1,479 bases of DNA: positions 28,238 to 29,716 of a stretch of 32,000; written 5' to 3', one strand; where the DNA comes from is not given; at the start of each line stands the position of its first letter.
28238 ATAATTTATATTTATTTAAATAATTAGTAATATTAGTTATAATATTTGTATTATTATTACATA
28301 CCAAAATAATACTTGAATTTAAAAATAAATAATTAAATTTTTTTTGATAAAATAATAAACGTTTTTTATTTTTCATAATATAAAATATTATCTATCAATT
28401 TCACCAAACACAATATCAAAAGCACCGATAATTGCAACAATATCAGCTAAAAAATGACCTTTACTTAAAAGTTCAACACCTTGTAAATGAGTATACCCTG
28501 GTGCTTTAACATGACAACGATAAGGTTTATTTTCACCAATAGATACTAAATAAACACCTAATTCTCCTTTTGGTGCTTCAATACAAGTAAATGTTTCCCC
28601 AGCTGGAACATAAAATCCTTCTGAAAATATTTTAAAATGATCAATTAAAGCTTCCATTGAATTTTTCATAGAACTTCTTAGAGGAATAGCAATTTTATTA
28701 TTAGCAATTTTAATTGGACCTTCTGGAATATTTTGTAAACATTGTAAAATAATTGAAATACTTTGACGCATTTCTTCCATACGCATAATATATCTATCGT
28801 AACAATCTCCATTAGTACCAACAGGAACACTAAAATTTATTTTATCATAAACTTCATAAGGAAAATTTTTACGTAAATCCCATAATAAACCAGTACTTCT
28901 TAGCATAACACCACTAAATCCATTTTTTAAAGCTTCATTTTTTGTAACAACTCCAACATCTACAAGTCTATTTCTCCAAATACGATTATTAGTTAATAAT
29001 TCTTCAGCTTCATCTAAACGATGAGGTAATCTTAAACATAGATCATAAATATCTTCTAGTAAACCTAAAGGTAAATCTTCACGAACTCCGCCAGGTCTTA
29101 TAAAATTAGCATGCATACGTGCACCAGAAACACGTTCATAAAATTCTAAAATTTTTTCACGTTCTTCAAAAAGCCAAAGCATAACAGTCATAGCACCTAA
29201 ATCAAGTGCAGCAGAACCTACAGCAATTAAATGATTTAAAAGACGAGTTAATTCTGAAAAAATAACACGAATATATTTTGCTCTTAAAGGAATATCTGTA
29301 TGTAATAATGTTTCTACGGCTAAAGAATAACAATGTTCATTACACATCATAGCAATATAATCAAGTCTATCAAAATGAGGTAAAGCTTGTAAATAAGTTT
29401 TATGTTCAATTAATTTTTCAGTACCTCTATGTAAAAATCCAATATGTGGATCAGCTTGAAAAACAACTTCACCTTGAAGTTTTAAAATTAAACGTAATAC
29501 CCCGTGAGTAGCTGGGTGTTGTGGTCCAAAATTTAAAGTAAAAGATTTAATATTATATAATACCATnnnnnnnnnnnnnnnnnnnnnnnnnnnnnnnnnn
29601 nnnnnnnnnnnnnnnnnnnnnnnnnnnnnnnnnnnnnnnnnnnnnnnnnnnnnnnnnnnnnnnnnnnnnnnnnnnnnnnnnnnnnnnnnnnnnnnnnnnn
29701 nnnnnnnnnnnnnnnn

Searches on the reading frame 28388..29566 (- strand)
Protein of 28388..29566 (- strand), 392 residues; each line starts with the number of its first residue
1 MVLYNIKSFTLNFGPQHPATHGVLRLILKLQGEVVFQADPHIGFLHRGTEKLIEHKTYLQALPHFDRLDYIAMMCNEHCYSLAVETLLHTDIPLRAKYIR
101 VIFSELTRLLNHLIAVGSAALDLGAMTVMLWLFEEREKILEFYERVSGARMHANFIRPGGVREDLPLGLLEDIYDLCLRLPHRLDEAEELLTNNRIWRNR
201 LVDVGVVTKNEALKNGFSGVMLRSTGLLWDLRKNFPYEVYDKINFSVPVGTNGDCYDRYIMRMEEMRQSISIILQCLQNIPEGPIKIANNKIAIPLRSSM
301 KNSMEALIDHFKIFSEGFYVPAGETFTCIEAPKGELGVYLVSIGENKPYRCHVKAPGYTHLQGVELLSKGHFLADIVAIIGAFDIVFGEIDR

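Call 14: search_protein_families(library=pfam, proteins=[window:28388-29566:-], max_evalue=0.01)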
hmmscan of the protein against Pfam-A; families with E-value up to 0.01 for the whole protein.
window:28388-29566:- (392 aa): 1 family
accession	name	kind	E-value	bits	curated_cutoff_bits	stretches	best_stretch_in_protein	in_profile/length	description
PF00346.24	Complex1_49kDa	-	2.9e-117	391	24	1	122-392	1-271/271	Respiratory-chain NADH dehydrogenase, 49 Kd subunit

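Call 18: find_homologous_proteins(query=window:28388-29566:-, max_evalue=1e-50)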
Query window:28388-29566:- (392 aa): 8000 proteins with E <= 1e-50 among 8000 candidates; the best 120 are listed.
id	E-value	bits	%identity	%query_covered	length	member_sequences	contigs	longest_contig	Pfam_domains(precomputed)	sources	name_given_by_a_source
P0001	1.1e-257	873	95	100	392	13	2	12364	PF00346.25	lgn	-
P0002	8.1e-249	843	65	99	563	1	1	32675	PF00374.25,PF00346.25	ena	-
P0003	3.8e-238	808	88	100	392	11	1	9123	PF00346.25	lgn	-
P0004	4.2e-193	660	70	99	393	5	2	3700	PF00346.25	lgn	-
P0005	1.1e-188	645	68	99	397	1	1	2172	PF00346.25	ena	-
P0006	4.7e-188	643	69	99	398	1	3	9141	PF00346.25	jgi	jgi:NADH dehydrogenase (ubiquinone) Fe-S protein 2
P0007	6.1e-188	643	69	99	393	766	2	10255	PF00346.25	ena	-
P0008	6.1e-188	643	69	99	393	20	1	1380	PF00346.25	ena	-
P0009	1.5e-187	642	69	99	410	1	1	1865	PF00346.25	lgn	-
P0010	7.0e-187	639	68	99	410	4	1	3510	PF00346.25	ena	-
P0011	7.7e-187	639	71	99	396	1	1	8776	PF00346.25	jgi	-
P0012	1.0e-186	639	68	99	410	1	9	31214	PF00346.25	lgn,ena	-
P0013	1.4e-186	638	69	99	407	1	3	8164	PF00346.25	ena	-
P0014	2.1e-186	638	70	98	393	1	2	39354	PF00346.25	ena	-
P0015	2.5e-186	638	70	98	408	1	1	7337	PF00346.25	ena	-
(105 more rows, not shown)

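Call 20: find_encoding_contigs(protein=window:28388-29566:-, flank=10000, max_places=10)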
Protein window:28388-29566:- (392 aa): no gene with exactly this product is on record in the collection.

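Call 22: find_encoding_contigs(protein=P0001, flank=10000, max_places=6)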
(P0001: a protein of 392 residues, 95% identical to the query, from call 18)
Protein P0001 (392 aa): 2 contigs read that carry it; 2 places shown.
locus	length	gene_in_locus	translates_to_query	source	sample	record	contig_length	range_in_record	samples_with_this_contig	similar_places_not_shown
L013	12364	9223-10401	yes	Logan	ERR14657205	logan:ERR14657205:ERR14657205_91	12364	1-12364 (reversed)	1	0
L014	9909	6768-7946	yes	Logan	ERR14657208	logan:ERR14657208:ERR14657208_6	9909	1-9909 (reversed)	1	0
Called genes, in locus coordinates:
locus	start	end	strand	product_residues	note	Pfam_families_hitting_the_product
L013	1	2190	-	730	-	?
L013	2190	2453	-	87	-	PF00203:Ribosomal_S19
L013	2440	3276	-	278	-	PF03947:Ribosomal_L2_C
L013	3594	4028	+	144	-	-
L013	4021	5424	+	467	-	-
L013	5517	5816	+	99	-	PF00253:Ribosomal_S14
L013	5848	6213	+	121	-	PF00410:Ribosomal_S8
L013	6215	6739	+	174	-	-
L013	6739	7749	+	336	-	PF00318:Ribosomal_S2 (faint)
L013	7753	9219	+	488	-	PF01479:S4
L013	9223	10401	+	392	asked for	PF00346:Complex1_49kDa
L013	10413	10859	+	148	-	-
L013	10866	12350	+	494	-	PF00361:Proton_antipo_M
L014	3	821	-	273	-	?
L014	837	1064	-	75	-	-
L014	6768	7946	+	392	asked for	PF00346:Complex1_49kDa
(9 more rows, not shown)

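Call 23: find_encoding_contigs(protein=P0002, flank=10000, max_places=3)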
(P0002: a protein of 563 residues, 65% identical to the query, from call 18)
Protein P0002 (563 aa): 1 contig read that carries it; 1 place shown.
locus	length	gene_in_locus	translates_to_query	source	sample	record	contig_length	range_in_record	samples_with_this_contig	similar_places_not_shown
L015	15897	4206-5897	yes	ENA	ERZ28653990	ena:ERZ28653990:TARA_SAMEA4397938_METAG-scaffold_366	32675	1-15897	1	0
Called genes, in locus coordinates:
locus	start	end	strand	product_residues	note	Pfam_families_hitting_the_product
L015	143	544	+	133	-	PF02326:YMF19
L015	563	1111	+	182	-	PF05405:Mt_ATP-synt_B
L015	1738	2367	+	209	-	PF01479:S4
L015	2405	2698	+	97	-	PF00137:ATP-synt_C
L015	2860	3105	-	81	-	-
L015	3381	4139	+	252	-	PF00902:TatC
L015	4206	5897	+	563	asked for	PF00374:NiFeSe_Hases (faint), PF00346:Complex1_49kDa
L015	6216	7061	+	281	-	PF02790:COX2_TM, PF00116:COX2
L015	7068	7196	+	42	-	-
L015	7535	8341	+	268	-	PF00510:COX3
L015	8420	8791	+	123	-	PF00164:Ribosom_S12_S23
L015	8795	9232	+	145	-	PF00177:Ribosomal_S7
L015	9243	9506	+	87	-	PF00203:Ribosomal_S19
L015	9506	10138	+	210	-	PF00189:Ribosomal_S3_C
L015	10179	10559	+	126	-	PF00252:Ribosomal_L16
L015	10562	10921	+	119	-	PF00238:Ribosomal_L14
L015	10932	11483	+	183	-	PF00281:Ribosomal_L5 (weak), PF00673:Ribosomal_L5_C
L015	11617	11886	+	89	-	PF00253:Ribosomal_S14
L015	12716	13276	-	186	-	PF00329:Complex1_30kDa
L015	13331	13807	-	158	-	PF01058:Oxidored_q6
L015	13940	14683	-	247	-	PF00119:ATP-synt_A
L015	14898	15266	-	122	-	PF00411:Ribosomal_S11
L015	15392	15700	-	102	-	PF00416:Ribosomal_S13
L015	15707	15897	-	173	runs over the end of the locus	PF00347:Ribosomal_L6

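Call 30: find_encoding_contigs(protein=P0144, flank=10000, max_places=10)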
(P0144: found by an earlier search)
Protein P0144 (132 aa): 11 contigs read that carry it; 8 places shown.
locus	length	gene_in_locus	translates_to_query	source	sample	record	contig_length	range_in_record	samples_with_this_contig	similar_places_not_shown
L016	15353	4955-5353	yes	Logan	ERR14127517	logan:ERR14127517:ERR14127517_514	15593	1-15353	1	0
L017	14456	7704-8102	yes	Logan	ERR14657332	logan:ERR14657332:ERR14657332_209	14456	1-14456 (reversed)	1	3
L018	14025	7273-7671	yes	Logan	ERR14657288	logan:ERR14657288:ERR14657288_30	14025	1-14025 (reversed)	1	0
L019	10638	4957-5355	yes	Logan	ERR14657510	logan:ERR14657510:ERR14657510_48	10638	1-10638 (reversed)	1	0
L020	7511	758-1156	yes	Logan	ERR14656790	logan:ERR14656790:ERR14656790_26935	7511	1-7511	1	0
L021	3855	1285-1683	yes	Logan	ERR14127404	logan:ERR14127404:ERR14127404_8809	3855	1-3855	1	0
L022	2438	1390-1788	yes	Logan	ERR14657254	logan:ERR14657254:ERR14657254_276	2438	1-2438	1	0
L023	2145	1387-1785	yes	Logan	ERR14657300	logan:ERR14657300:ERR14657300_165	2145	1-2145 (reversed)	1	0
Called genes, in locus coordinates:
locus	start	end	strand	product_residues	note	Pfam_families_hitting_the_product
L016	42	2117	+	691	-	PF10588:NADH-G_4Fe-4S_3, PF22117:Fer4_Nqo3, PF22151:Fer4_NDSU1, PF00384:Molybdopterin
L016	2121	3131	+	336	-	PF00146:NADHdh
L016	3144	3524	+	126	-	PF00238:Ribosomal_L14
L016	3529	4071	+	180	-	-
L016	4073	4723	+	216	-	PF00177:Ribosomal_S7 (faint)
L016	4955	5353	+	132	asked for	PF00164:Ribosom_S12_S23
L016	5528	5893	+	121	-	PF00507:Oxidored_q4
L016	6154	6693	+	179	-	PF00499:Oxidored_q3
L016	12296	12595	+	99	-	PF00420:Oxidored_q2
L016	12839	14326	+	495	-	PF00361:Proton_antipo_M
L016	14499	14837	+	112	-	PF00338:Ribosomal_S10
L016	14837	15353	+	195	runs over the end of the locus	PF00329:Complex1_30kDa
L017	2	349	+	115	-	?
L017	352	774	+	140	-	PF00252:Ribosomal_L16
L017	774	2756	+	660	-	PF00662:Proton_antipo_N, PF00361:Proton_antipo_M, PF06455:NADH5_C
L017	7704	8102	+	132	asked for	PF00164:Ribosom_S12_S23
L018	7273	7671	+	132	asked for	PF00164:Ribosom_S12_S23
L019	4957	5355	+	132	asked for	PF00164:Ribosom_S12_S23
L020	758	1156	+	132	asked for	PF00164:Ribosom_S12_S23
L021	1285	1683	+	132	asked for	PF00164:Ribosom_S12_S23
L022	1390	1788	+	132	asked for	PF00164:Ribosom_S12_S23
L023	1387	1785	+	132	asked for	PF00164:Ribosom_S12_S23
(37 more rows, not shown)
